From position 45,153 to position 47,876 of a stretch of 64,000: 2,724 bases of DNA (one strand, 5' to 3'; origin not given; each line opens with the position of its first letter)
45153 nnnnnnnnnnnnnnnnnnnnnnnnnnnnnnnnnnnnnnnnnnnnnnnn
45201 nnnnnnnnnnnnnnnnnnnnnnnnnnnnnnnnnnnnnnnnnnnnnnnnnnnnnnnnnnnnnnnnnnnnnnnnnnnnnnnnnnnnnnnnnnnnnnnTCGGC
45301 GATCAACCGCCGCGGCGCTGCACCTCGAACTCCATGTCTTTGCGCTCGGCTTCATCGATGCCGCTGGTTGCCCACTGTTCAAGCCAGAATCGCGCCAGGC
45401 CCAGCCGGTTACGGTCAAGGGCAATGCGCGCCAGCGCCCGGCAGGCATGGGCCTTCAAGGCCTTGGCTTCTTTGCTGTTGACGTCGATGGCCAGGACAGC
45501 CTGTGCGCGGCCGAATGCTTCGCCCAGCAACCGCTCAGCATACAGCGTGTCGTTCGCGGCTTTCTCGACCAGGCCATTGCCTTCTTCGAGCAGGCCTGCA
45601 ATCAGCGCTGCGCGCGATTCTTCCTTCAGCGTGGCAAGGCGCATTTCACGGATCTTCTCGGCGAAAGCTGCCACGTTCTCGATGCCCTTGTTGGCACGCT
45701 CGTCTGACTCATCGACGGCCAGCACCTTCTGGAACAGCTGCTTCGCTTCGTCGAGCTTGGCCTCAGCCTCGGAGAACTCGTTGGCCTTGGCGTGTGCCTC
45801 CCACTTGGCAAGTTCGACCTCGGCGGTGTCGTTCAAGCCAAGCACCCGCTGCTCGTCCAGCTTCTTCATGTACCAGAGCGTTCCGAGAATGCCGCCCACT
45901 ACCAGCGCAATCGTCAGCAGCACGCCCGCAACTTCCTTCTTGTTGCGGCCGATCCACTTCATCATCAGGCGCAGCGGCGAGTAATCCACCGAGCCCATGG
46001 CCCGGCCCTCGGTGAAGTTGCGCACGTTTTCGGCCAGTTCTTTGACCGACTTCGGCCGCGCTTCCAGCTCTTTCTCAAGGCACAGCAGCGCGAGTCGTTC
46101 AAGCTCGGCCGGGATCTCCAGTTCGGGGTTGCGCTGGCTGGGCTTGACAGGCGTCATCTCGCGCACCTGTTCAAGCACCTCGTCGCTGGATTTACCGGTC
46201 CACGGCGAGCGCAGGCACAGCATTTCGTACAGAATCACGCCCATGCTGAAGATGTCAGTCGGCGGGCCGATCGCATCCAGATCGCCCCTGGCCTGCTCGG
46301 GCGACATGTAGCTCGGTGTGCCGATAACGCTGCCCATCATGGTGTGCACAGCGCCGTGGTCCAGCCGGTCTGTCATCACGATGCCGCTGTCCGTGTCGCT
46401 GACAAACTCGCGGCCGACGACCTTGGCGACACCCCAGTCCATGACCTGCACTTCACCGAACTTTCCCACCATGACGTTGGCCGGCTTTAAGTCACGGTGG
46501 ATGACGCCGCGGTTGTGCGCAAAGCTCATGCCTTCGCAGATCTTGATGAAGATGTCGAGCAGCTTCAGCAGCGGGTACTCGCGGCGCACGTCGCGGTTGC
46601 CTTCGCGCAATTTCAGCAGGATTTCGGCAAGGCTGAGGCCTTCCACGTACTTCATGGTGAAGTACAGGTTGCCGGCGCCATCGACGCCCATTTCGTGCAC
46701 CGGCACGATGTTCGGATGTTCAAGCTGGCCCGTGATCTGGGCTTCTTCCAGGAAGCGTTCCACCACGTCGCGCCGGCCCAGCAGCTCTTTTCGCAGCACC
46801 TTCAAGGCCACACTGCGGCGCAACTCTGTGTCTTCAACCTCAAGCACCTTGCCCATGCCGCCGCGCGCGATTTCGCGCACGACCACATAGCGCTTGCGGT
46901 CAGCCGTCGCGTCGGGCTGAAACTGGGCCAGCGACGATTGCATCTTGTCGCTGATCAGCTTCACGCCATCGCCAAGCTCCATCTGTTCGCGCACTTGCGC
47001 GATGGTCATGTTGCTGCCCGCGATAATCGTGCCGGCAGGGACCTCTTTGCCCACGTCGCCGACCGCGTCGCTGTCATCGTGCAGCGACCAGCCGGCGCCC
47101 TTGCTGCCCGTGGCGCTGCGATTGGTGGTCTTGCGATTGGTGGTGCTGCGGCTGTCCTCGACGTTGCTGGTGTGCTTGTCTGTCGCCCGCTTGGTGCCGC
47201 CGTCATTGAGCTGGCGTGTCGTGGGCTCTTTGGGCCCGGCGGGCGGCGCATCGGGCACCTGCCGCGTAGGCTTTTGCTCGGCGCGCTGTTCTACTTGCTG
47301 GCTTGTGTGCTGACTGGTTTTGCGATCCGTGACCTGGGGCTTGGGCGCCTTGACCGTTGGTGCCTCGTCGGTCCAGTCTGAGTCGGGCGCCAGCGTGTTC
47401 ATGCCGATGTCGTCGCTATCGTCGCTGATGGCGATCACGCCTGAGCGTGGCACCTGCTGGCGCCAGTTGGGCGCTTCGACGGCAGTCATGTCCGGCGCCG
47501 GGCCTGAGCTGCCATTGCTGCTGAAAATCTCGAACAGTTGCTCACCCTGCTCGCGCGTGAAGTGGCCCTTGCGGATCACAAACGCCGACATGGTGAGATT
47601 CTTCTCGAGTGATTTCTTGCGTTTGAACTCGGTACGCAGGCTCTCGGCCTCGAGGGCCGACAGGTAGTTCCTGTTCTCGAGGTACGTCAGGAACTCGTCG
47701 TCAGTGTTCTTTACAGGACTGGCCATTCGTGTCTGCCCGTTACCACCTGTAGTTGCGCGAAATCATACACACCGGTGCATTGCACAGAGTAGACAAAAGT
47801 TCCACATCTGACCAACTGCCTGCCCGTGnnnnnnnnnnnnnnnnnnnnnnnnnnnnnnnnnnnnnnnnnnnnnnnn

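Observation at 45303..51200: Eukaryote-like Ser/Thr kinase immediately downstream of a three-protease-domain PDZ protein, with a divergent SixA-type phosphatase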

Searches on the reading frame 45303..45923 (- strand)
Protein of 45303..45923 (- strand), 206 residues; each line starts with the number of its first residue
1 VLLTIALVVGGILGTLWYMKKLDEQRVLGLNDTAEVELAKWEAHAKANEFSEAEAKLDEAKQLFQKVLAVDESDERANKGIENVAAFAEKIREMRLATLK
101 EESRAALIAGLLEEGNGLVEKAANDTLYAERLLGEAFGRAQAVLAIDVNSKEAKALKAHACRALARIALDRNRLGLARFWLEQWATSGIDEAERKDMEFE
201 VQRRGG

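Call 79: search_protein_families(library=pfam, proteins=[window:45303-45923:-], max_evalue=0.01)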
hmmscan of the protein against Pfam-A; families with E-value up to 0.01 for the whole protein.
window:45303-45923:- (206 aa): 0 families

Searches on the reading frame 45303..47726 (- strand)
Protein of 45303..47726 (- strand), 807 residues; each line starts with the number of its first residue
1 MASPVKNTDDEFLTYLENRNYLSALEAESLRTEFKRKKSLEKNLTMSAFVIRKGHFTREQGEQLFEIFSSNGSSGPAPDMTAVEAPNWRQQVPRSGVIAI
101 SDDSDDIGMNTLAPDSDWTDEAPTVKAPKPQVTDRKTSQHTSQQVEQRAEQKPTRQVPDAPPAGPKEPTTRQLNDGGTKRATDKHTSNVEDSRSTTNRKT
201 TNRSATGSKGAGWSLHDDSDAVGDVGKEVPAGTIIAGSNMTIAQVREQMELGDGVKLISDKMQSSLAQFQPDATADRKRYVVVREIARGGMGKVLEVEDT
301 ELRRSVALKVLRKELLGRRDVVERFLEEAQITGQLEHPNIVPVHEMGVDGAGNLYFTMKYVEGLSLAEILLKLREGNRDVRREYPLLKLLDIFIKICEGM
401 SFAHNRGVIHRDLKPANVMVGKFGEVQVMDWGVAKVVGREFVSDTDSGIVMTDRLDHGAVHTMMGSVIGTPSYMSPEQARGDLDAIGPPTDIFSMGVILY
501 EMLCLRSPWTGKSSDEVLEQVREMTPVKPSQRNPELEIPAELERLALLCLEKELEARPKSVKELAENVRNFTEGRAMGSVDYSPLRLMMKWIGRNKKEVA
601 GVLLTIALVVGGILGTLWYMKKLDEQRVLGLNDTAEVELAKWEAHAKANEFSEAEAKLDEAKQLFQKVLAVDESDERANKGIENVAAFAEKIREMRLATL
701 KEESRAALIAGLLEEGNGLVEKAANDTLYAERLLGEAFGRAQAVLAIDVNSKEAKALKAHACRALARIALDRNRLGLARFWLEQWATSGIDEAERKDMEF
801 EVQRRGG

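Call 3: search_protein_families(library=pfam, proteins=[window:45303-47726:-], max_evalue=0.01)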
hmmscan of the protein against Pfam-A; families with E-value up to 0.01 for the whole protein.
window:45303-47726:- (807 aa): 3 families
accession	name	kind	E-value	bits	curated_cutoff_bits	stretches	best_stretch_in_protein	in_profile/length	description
PF00069.31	Pkinase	-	6e-41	141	31.7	1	280-559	1-253/263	Protein kinase domain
PF07714.23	PK_Tyr_Ser-Thr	-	5.3e-29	101.8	23.1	1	283-559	4-250/258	Protein tyrosine and serine/threonine kinase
PF03109.22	ABC1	-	0.0014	18.2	22.9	1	355-446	144-226/244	ABC1 atypical kinase-like domain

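Call 4: search_protein_families(library=ncbifam, proteins=[window:45303-47726:-], max_evalue=0.01)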
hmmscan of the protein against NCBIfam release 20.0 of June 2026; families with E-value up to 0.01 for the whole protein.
window:45303-47726:- (807 aa): 15 families
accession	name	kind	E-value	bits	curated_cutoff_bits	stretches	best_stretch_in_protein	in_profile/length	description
NF009651.0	PRK13184.1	equivalog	2.3e-70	237.6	839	1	278-576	2-295/932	serine/threonine-protein kinase PknD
NF033483.0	PknB_PASTA_kin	equivalog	5.7e-70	236.9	450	1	278-577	7-274/563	Stk1 family PASTA domain-containing Ser/Thr kinase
NF052427.1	StpK7MSMEG_1200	equivalog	8.3e-37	126.9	900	1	280-622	9-320/601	serine/threonine protein kinase StpK7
NF047741.1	antiphage_MADS6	equivalog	3.2e-34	118.4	460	2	374-575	286-464/612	methylation-associated defense system protein kinase MAD6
TIGR03903.1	TOMM_kin_cyc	equivalog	4.6e-31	107.6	705.75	1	304-572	4-248/1267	TOMM system kinase/cyclase fusion protein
NF033442.0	BREX_PglW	equivalog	1.9e-19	68.9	990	1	390-573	315-488/1391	BREX system serine/threonine kinase PglW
NF038150.1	lanthi_synth_IV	equivalog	2.4e-19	69.2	650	1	275-572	186-457/851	class IV lanthionine synthetase LanL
NF053615.1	SerThrKinAfsKStmc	equivalog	1.8e-12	46.8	1300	1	285-558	20-255/809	protein serine/threonine kinase AfsK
NF038151.1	lanthi_synth_III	equivalog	6.1e-10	38.1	575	1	274-438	216-387/833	class III lanthionine synthetase LanKC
NF043056.1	T4SS_LegK1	equivalog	2.2e-07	29.8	550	1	326-502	126-283/516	Dot/Icm T4SS effector kinase LegK1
NF058632.1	SerThrKinPrkT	equivalog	3.6e-05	22.9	280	1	277-439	20-170/322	serine/threonine protein kinase PrkT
TIGR03724.2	arch_bud32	equivalog_domain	4.6e-05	23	125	1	310-437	25-134/193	KEOPS complex kinase/ATPase Bud32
NF007174.0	PRK09605.1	equivalog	0.00019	20.1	447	1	287-437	342-476/535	bifunctional N(6)-L-threonylcarbamoyladenine synthase/serine/threonine protein kinase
NF011463.0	PRK14879.1-4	equivalog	0.00098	18.6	188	1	312-437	52-163/237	Kae1-associated kinase Bud32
NF011460.0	PRK14879.1-1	equivalog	0.0078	15.4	199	0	308-437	41-160/232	Kae1-associated kinase Bud32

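Call 42: find_homologous_proteins(query=window:45303-47726:-, max_evalue=1e-20)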
Query window:45303-47726:- (807 aa): 7945 proteins with E <= 1e-20 among 8000 candidates; the best 120 are listed.
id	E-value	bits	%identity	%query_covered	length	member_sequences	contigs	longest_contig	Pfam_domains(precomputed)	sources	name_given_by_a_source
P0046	0.0e+0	1792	100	100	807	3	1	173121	PF07714.24,PF00069.32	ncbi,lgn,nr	ncbi:MAG: serine/threonine protein kinase [Planctomycetes bacterium]|nr:serine/threonine protein kin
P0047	0.0e+0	1302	75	100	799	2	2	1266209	PF07714.24,PF00069.32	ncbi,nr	ncbi:MAG: protein kinase [Planctomycetes bacterium]|nr:protein kinase [Planctomycetota bacterium] MC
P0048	0.0e+0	1067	63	99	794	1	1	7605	PF07714.24,PF00069.32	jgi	-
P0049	0.0e+0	1060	62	99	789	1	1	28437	PF07714.24,PF00069.32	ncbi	-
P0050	0.0e+0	1022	60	98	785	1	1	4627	PF07714.24,PF00069.32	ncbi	-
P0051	0.0e+0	1021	61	98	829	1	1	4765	PF07714.24,PF00069.32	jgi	jgi:tRNA A-37 threonylcarbamoyl transferase component Bud32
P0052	8.0e-298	1008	59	99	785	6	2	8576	PF07714.24,PF00069.32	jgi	jgi:serine/threonine protein kinase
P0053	9.3e-294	995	60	99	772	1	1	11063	PF07714.24,PF00069.32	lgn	-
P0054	9.9e-291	985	59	99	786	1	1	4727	PF07714.24,PF00069.32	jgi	jgi:serine/threonine protein kinase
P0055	3.9e-287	973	59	99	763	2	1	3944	PF07714.24,PF00069.32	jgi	-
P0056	2.9e-284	963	59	97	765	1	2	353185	PF07714.24,PF00069.32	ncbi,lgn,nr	ncbi:MAG: protein kinase [Planctomycetes bacterium]|nr:protein kinase [Planctomycetota bacterium] MC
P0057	1.5e-280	951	57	99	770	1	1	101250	PF07714.24,PF00069.32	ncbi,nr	ncbi:MAG: protein kinase [Planctomycetes bacterium]|nr:protein kinase [Planctomycetota bacterium]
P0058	6.6e-280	949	58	99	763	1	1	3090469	PF07714.24,PF00069.32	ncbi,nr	ncbi:MAG: serine/threonine protein kinase [Planctomycetes bacterium]|nr:serine/threonine protein kin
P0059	1.0e-279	948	58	99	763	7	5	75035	PF07714.24,PF00069.32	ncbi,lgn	-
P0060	3.3e-279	946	57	100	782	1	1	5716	PF07714.24,PF00069.32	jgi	jgi:serine/threonine protein kinase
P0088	1.6e-160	554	47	76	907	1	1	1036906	PF07714.24,PF00069.32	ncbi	-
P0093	8.4e-152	525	42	90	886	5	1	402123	PF07714.24,PF00069.32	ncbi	-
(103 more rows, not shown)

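Call 43: find_encoding_contigs(protein=P0088, flank=7000, max_places=1)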
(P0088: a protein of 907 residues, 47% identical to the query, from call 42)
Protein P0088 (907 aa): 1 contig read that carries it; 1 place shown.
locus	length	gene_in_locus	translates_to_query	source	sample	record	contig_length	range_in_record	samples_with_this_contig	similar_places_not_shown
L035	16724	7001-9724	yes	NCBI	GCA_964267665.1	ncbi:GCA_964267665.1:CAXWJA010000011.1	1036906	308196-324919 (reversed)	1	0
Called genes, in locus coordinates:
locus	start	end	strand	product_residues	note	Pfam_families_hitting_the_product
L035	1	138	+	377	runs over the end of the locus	PF00730:HhH-GPD, PF00633:HHH (weak), PF14815:NUDIX_4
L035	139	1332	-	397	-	PF07995:GSDH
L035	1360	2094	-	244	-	PF13386:DsbD_2 (weak)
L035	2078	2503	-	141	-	PF01402:RHH_1 (weak), PF08753:NikR_C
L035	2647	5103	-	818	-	PF00211:Guanylate_cyc, PF13191:AAA_16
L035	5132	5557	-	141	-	-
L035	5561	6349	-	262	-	PF13088:BNR_2 (faint)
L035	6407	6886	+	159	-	PF00293:NUDIX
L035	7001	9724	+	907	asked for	PF00069:Pkinase, PF07714:PK_Tyr_Ser-Thr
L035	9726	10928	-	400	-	PF07433:DUF1513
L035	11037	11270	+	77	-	-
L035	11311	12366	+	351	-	PF03415:Peptidase_C11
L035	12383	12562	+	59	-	-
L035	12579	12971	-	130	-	-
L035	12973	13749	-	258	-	PF00142:Fer4_NifH, PF01656:CbiA, PF06564:CBP_BcsQ (faint), PF07015:VirC1 (faint), PF09140:MipZ, PF10609:ParA (weak), PF13614:AAA_31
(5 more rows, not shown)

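Call 44: find_encoding_contigs(protein=P0093, flank=7000, max_places=1)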
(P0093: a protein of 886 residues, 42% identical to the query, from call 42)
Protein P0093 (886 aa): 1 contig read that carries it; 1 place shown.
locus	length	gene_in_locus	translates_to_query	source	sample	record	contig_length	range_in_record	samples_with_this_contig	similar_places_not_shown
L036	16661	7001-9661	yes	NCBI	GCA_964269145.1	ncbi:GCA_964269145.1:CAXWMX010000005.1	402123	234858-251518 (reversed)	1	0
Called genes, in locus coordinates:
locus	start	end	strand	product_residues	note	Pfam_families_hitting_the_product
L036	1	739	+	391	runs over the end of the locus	PF25919:BSH_CusB (faint), PF25917:BSH_RND (faint), PF00364:Biotin_lipoyl (faint), PF25984:BSH_YknX (weak), PF25989:YknX_C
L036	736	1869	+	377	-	PF00730:HhH-GPD, PF00633:HHH (weak)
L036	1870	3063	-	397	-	PF07995:GSDH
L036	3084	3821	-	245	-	PF13386:DsbD_2 (weak)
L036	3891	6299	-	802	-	PF00211:Guanylate_cyc, PF13191:AAA_16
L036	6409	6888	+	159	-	PF00293:NUDIX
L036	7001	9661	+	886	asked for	PF00069:Pkinase, PF07714:PK_Tyr_Ser-Thr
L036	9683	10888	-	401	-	PF07433:DUF1513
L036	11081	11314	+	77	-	-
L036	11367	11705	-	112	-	-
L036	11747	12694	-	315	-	PF02511:Thy1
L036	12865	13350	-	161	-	-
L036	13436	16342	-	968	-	PF13432:TPR_16 (faint), PF14559:TPR_19 (faint), PF23914:TPR_CcmH_CycH (faint), PF07719:TPR_2 (faint), PF13431:TPR_17 (faint), PF00515:TPR_1 (faint), PF13181:TPR_8 (faint)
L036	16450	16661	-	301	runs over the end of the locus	-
